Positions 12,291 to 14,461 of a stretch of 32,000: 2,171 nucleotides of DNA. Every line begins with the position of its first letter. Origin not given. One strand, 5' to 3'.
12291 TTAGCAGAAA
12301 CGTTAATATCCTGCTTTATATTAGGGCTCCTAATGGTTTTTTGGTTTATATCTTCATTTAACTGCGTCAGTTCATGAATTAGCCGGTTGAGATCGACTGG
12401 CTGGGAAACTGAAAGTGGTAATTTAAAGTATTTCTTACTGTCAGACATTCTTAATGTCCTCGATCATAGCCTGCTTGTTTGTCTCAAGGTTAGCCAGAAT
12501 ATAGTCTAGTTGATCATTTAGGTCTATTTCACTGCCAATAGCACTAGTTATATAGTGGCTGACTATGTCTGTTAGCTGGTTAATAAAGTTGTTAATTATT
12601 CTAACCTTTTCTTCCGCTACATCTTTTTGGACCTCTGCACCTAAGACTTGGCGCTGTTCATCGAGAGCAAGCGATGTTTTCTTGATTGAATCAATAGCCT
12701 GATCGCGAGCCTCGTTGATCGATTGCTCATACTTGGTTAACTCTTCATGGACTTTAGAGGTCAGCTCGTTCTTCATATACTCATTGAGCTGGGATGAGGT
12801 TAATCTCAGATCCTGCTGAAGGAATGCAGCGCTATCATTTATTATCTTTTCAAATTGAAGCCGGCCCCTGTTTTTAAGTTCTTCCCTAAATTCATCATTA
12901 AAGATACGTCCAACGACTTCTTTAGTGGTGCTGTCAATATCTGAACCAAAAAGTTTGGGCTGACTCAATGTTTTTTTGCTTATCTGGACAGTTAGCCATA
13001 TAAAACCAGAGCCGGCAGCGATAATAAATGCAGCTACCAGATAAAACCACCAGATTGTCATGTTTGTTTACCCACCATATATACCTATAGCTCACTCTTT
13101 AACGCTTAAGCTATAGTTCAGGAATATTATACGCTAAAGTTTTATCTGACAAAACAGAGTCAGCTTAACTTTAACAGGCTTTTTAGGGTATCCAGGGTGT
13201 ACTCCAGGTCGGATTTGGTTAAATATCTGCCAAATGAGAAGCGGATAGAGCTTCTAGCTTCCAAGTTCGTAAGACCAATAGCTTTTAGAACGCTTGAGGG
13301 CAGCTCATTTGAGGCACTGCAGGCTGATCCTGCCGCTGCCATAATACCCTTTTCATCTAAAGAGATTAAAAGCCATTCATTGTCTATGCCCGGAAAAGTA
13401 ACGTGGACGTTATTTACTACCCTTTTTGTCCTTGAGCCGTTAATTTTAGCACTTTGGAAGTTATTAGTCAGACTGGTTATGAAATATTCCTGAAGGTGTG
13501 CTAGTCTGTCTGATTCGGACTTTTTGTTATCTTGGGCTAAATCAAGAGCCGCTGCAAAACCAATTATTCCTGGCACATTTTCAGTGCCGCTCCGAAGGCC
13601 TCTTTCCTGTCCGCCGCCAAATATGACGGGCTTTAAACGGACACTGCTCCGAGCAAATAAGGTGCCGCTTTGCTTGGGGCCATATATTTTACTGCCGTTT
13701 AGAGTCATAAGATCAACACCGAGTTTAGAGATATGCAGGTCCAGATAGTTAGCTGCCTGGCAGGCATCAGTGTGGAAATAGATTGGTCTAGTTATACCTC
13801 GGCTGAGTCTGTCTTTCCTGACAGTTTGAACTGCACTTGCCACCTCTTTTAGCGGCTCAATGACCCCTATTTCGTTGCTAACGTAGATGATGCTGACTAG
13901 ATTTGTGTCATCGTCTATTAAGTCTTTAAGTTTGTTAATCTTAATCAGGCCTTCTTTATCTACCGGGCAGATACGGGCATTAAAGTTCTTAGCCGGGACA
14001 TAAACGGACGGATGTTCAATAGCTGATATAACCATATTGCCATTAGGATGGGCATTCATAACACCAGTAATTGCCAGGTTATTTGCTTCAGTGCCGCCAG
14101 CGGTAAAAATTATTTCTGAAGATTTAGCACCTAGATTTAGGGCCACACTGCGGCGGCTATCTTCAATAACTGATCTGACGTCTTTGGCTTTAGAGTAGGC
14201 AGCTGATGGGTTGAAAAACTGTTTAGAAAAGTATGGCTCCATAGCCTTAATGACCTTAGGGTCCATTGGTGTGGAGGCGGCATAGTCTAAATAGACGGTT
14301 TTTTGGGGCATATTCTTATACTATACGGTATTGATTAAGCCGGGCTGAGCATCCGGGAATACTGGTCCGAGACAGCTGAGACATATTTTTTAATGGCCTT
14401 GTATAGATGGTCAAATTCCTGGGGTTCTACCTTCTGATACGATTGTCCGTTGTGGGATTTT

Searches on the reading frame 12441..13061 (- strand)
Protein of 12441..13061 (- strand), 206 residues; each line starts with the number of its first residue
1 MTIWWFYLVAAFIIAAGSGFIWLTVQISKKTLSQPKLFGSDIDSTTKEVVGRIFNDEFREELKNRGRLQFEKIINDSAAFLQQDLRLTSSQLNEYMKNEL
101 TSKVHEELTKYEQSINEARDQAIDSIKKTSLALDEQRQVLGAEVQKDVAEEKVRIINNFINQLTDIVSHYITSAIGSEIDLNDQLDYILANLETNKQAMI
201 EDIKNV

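Call 19: search_protein_families(library=pfam, proteins=[window:12441-13061:-], max_evalue=0.001)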
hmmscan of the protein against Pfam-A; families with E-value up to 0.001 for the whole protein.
window:12441-13061:- (206 aa): 1 family
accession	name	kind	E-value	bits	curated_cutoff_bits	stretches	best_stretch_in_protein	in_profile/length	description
PF01765.24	RRF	-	0.00043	20.6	29.7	1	83-146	77-143/164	Ribosome recycling factor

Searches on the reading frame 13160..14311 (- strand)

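Call 19: search_protein_families(library=pfam, proteins=[window:13160-14311:-], max_evalue=0.001)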
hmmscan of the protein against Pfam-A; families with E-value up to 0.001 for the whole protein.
window:13160-14311:- (383 aa): 1 family
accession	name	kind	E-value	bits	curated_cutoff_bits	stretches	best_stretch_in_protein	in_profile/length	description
PF00266.25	Aminotran_5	-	1.9e-62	211.8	21.5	1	6-370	1-369/371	Aminotransferase class-V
